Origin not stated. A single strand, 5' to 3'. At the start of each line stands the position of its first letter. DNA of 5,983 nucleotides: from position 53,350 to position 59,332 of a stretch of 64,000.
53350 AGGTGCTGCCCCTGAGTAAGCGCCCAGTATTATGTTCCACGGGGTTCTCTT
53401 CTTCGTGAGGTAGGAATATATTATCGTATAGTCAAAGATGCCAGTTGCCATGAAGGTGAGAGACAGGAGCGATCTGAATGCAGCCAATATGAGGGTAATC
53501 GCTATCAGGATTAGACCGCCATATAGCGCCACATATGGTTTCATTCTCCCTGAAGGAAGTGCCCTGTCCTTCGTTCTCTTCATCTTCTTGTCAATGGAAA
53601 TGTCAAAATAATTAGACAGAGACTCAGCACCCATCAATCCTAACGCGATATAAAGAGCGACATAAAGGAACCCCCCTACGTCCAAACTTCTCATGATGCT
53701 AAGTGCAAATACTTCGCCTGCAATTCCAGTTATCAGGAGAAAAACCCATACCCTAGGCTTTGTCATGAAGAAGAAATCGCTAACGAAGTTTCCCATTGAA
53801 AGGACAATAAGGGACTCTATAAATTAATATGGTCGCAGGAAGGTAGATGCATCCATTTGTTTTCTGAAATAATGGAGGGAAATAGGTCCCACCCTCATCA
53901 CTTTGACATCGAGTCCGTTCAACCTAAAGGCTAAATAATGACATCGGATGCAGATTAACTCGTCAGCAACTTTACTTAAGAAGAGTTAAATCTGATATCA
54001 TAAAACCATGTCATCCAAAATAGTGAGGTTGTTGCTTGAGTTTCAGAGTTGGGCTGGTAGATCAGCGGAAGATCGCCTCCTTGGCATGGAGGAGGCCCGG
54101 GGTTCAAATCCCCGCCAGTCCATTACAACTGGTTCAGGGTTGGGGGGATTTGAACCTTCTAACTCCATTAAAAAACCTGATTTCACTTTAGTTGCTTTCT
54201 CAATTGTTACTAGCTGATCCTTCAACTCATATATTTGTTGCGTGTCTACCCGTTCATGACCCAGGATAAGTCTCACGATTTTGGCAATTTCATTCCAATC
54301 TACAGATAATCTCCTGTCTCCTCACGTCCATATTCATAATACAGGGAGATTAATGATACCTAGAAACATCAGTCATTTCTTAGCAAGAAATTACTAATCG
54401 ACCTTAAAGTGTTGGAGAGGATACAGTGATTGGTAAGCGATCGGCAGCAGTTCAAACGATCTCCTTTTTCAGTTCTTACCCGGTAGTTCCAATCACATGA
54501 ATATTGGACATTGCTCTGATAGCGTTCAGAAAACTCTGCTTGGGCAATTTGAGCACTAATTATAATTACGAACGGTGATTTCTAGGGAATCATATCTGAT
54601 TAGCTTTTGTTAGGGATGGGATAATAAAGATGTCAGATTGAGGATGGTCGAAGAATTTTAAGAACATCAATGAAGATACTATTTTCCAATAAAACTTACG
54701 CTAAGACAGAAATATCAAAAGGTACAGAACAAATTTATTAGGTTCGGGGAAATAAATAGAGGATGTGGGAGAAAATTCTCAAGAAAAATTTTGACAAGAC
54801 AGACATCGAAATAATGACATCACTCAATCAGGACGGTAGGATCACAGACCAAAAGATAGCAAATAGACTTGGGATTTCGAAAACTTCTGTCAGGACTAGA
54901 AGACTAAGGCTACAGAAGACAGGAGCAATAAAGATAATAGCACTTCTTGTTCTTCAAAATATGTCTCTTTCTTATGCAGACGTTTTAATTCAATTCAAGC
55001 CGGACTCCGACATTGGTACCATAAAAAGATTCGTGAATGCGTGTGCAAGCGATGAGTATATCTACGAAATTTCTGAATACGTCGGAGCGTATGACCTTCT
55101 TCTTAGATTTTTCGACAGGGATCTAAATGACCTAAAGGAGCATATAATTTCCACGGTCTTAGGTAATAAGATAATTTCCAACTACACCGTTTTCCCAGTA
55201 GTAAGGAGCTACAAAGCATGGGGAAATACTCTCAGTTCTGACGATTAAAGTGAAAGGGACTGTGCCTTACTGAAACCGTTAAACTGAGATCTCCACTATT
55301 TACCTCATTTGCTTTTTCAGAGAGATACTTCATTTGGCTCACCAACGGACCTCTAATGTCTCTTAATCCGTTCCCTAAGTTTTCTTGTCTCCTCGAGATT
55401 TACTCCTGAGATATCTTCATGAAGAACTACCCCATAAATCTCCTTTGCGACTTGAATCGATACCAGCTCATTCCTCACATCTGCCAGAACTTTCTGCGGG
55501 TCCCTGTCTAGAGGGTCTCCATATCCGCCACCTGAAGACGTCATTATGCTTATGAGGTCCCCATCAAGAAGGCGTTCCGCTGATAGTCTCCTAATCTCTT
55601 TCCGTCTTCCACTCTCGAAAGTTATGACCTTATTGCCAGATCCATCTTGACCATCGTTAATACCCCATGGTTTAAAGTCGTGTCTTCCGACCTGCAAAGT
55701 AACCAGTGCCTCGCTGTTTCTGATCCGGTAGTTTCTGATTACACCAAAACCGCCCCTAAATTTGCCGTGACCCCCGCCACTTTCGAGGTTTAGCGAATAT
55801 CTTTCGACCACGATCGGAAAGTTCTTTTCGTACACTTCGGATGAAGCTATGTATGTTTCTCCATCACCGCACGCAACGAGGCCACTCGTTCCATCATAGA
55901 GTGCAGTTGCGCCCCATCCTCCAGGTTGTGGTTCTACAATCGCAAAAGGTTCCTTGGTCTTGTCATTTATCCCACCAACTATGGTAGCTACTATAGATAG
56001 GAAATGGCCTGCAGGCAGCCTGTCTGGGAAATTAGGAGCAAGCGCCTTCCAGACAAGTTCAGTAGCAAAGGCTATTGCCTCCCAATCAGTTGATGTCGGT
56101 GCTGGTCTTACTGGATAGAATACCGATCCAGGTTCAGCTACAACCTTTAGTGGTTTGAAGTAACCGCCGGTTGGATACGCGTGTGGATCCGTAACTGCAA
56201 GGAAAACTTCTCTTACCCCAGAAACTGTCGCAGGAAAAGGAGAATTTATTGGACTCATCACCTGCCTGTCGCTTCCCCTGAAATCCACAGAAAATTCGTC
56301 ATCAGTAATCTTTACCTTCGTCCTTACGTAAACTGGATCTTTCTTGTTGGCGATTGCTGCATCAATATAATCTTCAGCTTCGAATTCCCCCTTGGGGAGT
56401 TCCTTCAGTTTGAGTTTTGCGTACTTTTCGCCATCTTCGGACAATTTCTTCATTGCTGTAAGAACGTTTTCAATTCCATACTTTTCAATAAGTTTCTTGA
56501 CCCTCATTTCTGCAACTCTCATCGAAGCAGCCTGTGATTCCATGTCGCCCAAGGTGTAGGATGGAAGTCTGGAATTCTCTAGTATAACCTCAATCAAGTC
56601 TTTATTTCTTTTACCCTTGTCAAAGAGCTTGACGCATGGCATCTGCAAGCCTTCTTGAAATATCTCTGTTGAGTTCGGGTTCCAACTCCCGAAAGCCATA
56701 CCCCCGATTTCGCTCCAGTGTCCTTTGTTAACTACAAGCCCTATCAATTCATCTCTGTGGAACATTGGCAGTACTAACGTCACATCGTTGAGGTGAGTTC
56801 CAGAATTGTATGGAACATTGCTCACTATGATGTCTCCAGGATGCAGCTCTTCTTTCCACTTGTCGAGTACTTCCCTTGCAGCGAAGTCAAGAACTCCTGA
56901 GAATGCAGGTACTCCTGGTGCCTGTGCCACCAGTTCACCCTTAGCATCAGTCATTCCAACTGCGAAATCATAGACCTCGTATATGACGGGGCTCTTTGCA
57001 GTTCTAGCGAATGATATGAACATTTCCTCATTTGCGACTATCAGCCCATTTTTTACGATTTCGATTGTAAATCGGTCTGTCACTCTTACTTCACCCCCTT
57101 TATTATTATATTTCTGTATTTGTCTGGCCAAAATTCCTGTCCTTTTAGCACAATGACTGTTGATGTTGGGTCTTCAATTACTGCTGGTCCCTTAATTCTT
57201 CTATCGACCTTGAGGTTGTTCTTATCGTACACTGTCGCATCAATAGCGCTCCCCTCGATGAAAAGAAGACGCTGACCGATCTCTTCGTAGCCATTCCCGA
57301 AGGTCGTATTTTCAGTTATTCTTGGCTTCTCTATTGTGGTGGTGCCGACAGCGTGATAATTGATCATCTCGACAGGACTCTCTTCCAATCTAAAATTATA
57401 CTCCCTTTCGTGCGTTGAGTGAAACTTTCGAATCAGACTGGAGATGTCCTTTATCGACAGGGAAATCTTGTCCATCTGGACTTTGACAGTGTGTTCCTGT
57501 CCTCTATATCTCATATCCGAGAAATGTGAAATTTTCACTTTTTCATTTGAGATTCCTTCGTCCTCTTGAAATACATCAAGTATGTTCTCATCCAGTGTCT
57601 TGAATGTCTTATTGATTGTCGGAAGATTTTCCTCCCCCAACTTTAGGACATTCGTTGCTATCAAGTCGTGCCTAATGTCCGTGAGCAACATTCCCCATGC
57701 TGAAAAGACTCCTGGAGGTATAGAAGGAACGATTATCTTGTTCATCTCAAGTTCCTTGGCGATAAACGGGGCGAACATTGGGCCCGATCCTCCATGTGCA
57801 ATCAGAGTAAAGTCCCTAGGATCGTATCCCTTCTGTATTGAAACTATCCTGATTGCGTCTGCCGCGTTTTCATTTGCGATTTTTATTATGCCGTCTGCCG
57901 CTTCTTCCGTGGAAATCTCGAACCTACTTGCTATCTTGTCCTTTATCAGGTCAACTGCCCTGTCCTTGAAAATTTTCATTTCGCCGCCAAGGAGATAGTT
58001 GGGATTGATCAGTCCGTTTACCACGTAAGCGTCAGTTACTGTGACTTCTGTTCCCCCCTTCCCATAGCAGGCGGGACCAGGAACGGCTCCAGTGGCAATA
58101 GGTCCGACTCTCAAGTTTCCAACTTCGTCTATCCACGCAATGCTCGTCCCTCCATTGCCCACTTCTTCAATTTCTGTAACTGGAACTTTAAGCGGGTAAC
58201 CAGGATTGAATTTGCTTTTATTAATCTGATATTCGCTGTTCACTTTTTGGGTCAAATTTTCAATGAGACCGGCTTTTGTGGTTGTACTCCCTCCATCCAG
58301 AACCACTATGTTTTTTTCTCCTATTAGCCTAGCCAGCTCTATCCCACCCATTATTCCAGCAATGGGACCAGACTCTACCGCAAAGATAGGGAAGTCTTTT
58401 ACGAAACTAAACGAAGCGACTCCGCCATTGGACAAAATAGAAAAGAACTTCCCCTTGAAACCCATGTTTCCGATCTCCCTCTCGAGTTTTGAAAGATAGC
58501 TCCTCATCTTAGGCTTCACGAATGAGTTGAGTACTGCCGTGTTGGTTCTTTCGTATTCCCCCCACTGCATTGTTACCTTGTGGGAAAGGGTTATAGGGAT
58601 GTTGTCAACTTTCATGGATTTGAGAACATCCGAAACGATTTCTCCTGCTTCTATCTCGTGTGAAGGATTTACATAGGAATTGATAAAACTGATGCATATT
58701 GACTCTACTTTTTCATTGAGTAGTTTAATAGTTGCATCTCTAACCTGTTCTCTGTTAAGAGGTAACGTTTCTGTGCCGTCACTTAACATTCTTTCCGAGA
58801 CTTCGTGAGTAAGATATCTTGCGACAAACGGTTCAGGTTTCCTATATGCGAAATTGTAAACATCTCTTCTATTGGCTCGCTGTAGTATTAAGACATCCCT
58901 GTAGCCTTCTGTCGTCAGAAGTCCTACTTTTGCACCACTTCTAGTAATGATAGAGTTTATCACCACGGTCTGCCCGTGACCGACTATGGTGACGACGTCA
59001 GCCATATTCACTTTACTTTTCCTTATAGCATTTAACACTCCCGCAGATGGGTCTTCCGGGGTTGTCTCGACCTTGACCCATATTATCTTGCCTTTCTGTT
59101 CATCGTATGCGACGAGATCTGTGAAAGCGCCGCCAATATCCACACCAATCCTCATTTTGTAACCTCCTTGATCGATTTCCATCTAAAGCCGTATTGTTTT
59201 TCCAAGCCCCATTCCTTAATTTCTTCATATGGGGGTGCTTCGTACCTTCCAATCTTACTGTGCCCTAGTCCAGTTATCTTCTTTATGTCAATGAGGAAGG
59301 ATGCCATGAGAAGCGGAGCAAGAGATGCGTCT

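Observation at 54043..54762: Relic tyrosine-recombinase gene abutting tRNA-Ala marks an old integration site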

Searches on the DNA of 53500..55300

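Call 11: search_rna_families(source=window, start=53500, end=55300, threshold=evalue, max_evalue=1)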
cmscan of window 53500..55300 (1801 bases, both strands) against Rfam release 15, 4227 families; matches with E-value up to 1: 2.
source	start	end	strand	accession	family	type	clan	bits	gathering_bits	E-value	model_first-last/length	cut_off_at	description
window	54051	54122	+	RF00005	tRNA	Gene; tRNA;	CL00001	64.4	29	3e-13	1-71/71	no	tRNA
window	54051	54121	+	RF01684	mascRNA-menRNA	Gene;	-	24.1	42.5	0.047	1-56/56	no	MALAT1-associated small cytoplasmic RNA/MEN beta RNA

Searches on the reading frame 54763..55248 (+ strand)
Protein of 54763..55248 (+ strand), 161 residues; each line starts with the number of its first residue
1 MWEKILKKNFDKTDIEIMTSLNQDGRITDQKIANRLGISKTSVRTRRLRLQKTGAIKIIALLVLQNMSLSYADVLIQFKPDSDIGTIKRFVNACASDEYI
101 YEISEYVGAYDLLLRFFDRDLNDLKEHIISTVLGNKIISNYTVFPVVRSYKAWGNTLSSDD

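Call 34: search_protein_families(library=pfam, proteins=[window:54763-55248:+], max_evalue=0.001)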
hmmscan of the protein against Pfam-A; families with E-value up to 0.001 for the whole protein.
window:54763-55248:+ (161 aa): 2 families
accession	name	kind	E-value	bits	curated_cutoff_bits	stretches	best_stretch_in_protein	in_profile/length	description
PF13412.12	HTH_24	-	1.6e-10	40.9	21.9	1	11-57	2-48/48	Winged helix-turn-helix DNA-binding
PF13404.12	HTH_AsnC-type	-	4.2e-09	36.5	27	1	11-51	2-42/42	AsnC-type helix-turn-helix domain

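Call 63: find_encoding_contigs(protein=window:54763-55248:+, flank=6000, max_places=8)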
Protein window:54763-55248:+ (161 aa): 17 contigs read that carry it; 8 places shown.
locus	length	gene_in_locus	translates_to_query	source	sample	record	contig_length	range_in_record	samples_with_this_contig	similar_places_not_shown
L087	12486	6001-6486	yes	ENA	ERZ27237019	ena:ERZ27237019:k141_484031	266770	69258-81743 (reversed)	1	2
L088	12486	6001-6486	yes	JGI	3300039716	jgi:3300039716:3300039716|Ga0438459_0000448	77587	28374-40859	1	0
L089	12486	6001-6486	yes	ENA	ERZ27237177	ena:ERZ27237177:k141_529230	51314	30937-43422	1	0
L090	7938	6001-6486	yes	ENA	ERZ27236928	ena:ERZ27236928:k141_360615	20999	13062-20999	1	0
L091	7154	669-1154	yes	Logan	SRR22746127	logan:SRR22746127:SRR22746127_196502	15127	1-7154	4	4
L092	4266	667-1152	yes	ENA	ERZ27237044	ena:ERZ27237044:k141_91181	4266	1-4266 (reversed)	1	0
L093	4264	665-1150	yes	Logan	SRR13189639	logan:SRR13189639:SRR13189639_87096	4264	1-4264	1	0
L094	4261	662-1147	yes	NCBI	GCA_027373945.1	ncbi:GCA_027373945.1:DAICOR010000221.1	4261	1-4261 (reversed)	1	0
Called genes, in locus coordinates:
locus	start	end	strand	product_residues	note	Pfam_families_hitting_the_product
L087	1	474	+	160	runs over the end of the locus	PF01025:GrpE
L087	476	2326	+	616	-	PF00012:HSP70, PF06723:MreB_Mbl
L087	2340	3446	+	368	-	PF00226:DnaJ, PF00684:DnaJ_CXXCXGXG, PF01556:DnaJ_C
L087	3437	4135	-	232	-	PF01411:tRNA-synt_2c, PF07973:tRNA_SAD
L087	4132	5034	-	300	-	PF01040:UbiA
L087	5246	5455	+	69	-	-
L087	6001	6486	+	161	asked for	PF13404:HTH_AsnC-type, PF13412:HTH_24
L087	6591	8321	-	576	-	PF02538:Hydantoinase_B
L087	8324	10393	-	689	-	PF05378:Hydant_A_N, PF01968:Hydantoinase_A, PF19278:Hydant_A_C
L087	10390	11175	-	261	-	PF01177:Asp_Glu_race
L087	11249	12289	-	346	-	PF02463:SMC_N, PF00005:ABC_tran, PF13304:AAA_21 (weak), PF08352:oligo_HPY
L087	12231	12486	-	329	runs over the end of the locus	PF00005:ABC_tran, PF13304:AAA_21 (weak), PF08352:oligo_HPY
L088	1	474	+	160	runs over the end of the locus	PF01025:GrpE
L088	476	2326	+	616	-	PF00012:HSP70, PF06723:MreB_Mbl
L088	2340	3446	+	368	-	PF00226:DnaJ, PF00684:DnaJ_CXXCXGXG, PF01556:DnaJ_C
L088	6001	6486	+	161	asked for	PF13404:HTH_AsnC-type, PF13412:HTH_24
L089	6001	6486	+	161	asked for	PF13404:HTH_AsnC-type, PF13412:HTH_24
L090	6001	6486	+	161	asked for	PF13404:HTH_AsnC-type, PF13412:HTH_24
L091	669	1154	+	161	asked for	PF13404:HTH_AsnC-type, PF13412:HTH_24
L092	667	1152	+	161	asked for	PF13404:HTH_AsnC-type, PF13412:HTH_24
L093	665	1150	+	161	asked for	PF13404:HTH_AsnC-type, PF13412:HTH_24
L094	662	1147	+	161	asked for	PF13404:HTH_AsnC-type, PF13412:HTH_24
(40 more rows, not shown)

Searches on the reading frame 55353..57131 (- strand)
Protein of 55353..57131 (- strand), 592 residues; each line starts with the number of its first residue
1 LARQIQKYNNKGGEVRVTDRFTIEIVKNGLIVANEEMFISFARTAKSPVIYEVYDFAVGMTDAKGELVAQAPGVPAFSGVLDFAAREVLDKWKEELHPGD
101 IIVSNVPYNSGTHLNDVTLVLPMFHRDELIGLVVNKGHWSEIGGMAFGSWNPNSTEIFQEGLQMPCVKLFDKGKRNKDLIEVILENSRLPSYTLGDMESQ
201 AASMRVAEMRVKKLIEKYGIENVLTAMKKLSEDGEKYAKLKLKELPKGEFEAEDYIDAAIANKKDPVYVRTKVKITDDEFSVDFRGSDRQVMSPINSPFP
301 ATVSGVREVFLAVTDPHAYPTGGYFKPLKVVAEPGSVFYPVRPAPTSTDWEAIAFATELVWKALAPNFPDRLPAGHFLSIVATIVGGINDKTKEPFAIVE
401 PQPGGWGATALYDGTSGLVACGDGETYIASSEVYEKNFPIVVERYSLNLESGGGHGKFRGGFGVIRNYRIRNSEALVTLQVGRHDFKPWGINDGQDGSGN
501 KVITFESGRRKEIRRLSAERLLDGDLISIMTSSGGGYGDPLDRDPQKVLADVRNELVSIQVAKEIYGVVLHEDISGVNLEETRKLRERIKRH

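Call 34: search_protein_families(library=pfam, proteins=[window:55353-57131:-], max_evalue=0.001)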
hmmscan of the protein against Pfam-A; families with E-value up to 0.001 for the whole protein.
window:55353-57131:- (592 aa): 1 family
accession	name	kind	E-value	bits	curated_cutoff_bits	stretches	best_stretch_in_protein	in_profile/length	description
PF02538.19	Hydantoinase_B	-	1.3e-159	532.4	26.8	1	19-540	1-519/519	Hydantoinase B/oxoprolinase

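Call 65: find_homologous_proteins(query=window:55353-57131:-, max_evalue=1e-100)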
Query window:55353-57131:- (592 aa): 1471 proteins with E <= 1e-100 among 8000 candidates; the best 120 are listed.
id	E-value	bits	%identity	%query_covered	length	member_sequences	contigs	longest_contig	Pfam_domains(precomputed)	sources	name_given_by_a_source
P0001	0.0e+0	1310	100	97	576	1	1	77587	PF02538.20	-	-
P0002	0.0e+0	1309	100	97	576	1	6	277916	PF02538.20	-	-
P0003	0.0e+0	1135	84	97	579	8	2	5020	PF02538.20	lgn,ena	-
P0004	0.0e+0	1102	82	97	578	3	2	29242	PF02538.20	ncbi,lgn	ncbi:MAG: hydantoinase B/oxoprolinase family protein [Candidatus Micrarchaeaceae archaeon]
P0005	0.0e+0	1034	76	97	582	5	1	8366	PF02538.20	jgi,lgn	-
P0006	0.0e+0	1030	76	97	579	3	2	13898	PF02538.20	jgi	jgi:N-methylhydantoinase B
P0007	0.0e+0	1023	76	97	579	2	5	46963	PF02538.20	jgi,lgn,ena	jgi:N-methylhydantoinase B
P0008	0.0e+0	1023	76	97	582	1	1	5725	PF02538.20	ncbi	ncbi:MAG: hydantoinase B/oxoprolinase family protein [Thermoplasmata archaeon]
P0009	0.0e+0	1014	76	97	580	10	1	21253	PF02538.20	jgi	-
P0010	3.3e-295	998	73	96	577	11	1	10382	PF02538.20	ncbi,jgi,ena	-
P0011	6.5e-294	994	74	97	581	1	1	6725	PF02538.20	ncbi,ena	-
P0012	1.9e-293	993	72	98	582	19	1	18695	PF02538.20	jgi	-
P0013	1.6e-292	989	73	97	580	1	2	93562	PF02538.20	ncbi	-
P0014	6.0e-292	988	74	96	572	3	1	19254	PF02538.20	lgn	-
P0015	1.1e-291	987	72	97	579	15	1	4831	PF02538.20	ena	-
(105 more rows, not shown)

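Call 66: find_encoding_contigs(protein=P0004, flank=10000, max_places=3)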
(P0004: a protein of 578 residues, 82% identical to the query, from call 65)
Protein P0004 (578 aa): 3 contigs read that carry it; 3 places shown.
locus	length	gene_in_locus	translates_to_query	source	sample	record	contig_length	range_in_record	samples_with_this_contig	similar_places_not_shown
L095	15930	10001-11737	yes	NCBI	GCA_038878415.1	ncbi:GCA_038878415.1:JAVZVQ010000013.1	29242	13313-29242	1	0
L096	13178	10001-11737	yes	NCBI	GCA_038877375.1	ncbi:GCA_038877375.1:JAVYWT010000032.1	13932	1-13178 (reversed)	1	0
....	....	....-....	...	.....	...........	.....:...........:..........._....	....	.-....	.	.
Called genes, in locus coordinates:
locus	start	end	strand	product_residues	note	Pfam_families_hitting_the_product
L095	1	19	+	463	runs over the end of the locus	PF07969:Amidohydro_3, PF01979:Amidohydro_1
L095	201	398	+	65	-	PF05598:DUF772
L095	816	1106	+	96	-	PF01609:DDE_Tnp_1 (weak)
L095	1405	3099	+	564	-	PF00496:SBP_bac_5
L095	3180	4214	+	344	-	PF19300:BPD_transp_1_N, PF00528:BPD_transp_1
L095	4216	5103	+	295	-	PF12911:OppC_N, PF00528:BPD_transp_1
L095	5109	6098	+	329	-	PF00005:ABC_tran, PF13304:AAA_21 (faint), PF08352:oligo_HPY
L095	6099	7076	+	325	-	PF02463:SMC_N, PF00005:ABC_tran, PF13304:AAA_21 (weak), PF08352:oligo_HPY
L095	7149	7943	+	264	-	PF01177:Asp_Glu_race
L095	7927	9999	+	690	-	PF05378:Hydant_A_N, PF01968:Hydantoinase_A, PF19278:Hydant_A_C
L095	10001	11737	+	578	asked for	PF02538:Hydantoinase_B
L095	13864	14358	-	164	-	PF13404:HTH_AsnC-type, PF13412:HTH_24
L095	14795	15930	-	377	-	?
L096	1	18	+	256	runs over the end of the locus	PF07969:Amidohydro_3, PF01979:Amidohydro_1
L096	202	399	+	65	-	PF05598:DUF772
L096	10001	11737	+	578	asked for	PF02538:Hydantoinase_B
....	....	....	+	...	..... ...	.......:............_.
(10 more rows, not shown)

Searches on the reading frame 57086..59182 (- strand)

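Call 34: search_protein_families(library=pfam, proteins=[window:57086-59182:-], max_evalue=0.001)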
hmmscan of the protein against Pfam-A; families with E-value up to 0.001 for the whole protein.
window:57086-59182:- (698 aa): 3 families
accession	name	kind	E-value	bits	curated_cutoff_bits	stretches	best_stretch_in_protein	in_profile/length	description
PF01968.24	Hydantoinase_A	-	1.3e-87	294.2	22.9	1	212-506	1-290/291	Hydantoinase/oxoprolinase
PF05378.19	Hydant_A_N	-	3.9e-45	154.2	25.2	1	11-186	1-175/176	Hydantoinase/oxoprolinase N-terminal region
PF19278.4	Hydant_A_C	-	3.8e-21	75.8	21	1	520-692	11-188/193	Hydantoinase/oxoprolinase C-terminal domain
